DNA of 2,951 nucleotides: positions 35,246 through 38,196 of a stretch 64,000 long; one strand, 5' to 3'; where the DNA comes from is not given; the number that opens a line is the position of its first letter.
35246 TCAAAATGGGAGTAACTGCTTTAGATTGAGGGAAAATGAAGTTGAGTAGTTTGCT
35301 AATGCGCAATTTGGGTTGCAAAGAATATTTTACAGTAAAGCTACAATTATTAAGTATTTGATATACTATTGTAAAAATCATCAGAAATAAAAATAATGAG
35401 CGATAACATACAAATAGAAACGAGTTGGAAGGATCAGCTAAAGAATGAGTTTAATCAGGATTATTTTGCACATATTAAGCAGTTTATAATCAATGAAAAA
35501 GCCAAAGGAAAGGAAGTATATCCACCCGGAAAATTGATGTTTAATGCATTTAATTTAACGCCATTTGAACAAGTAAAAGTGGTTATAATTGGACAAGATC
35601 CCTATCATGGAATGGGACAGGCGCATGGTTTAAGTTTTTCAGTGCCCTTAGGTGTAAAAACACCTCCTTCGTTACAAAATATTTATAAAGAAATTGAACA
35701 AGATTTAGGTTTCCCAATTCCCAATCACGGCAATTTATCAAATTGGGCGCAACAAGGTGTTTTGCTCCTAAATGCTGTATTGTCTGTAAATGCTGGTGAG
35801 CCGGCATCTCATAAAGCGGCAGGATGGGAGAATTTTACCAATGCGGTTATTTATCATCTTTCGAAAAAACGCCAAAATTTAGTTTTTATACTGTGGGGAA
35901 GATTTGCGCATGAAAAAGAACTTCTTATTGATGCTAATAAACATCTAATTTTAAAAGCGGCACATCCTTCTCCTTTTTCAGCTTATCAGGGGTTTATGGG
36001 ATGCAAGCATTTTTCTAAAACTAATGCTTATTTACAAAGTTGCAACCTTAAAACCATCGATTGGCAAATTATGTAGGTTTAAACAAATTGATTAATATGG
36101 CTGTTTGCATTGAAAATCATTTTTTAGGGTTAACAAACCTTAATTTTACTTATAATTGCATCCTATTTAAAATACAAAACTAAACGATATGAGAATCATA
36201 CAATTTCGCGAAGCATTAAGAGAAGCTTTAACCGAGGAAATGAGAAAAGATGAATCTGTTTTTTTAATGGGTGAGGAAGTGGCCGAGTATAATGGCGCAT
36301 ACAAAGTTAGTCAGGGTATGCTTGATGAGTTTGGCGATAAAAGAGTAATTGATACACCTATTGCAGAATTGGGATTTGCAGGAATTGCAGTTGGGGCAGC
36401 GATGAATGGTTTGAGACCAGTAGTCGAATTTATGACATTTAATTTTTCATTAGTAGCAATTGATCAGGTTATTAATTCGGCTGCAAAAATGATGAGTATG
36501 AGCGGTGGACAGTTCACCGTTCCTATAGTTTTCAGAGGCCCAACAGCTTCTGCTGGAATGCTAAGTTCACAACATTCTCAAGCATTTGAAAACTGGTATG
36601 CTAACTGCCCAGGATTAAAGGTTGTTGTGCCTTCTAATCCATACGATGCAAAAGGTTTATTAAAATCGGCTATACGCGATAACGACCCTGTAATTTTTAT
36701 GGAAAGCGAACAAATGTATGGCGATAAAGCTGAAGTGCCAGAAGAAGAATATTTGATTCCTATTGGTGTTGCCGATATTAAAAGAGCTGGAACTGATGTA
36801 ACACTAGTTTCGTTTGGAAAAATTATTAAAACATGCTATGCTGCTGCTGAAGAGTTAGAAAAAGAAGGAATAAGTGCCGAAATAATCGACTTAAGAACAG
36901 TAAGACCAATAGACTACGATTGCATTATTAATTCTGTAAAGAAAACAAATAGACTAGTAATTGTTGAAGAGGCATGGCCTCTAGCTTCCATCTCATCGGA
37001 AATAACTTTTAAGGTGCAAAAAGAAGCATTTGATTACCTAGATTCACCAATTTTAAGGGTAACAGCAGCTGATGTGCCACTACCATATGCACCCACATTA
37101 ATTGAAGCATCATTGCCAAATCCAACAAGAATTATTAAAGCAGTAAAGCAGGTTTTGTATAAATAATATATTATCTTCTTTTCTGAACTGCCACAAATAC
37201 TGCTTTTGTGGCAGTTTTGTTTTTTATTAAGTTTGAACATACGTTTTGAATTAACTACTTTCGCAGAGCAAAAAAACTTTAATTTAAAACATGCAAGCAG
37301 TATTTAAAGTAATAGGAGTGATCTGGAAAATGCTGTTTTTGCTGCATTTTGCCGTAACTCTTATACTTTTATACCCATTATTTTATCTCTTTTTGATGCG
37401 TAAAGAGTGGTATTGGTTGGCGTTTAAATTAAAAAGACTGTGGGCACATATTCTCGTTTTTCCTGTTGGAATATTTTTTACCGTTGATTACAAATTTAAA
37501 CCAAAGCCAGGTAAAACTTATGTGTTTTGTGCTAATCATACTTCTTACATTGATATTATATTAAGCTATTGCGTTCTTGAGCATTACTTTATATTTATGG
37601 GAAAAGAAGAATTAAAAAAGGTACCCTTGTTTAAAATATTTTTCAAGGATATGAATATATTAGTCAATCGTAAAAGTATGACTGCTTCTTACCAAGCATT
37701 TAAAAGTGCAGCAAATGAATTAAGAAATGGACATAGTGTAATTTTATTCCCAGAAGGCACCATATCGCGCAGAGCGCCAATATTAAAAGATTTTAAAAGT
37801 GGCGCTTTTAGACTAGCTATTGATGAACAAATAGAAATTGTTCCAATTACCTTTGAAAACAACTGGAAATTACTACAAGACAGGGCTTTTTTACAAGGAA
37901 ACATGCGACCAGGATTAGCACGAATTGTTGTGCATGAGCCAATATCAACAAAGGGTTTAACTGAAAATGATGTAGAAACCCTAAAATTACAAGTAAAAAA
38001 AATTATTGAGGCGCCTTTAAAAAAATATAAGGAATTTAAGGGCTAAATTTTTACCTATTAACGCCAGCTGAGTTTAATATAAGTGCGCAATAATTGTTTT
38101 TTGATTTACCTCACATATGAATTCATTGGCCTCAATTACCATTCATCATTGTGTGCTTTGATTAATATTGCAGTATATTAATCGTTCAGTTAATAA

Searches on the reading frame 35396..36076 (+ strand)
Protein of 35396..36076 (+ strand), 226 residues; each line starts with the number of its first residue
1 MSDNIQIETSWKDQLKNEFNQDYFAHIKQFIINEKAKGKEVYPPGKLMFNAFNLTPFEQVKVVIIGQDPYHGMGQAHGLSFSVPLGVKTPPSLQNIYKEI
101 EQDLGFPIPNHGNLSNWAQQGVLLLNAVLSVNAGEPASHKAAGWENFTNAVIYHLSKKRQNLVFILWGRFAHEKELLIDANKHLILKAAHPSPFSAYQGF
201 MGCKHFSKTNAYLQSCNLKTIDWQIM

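Call 104: search_protein_families(library=pfam, proteins=[window:35396-36076:+], max_evalue=0.00001)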
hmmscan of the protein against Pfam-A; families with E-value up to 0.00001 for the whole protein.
window:35396-36076:+ (226 aa): 1 family
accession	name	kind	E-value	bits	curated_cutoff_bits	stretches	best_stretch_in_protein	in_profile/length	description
PF03167.25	UDG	-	2.7e-18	66.8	24.3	1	55-214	4-141/141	Uracil DNA glycosylase superfamily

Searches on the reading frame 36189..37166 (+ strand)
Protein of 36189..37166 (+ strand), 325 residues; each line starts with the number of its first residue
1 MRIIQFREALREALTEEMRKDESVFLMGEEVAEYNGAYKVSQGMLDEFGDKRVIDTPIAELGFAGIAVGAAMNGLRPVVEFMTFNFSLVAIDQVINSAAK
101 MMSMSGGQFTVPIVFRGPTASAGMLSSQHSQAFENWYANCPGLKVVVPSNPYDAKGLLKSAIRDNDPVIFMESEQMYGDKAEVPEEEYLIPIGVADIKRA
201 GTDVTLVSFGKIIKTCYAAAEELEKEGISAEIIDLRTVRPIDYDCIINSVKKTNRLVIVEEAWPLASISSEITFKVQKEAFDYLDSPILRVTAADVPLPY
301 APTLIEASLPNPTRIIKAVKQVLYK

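Call 104: search_protein_families(library=pfam, proteins=[window:36189-37166:+], max_evalue=0.00001)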
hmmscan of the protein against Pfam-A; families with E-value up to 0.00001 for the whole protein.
window:36189-37166:+ (325 aa): 2 families
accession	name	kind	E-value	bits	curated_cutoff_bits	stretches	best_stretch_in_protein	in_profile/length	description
PF02779.29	Transket_pyr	-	9.3e-47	159.3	27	1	4-178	3-173/174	Transketolase, pyrimidine binding domain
PF02780.25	Transketolase_C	-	4.2e-38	130.5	25.9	1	193-315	1-124/124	Transketolase, C-terminal domain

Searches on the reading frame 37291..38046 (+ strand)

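Call 104: search_protein_families(library=pfam, proteins=[window:37291-38046:+], max_evalue=0.00001)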
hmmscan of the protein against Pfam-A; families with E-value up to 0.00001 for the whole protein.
window:37291-38046:+ (251 aa): 1 family
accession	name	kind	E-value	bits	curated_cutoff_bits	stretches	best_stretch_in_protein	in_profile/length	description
PF01553.26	Acyltransferase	-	1.1e-23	83.9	23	1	74-188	13-131/132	Acyltransferase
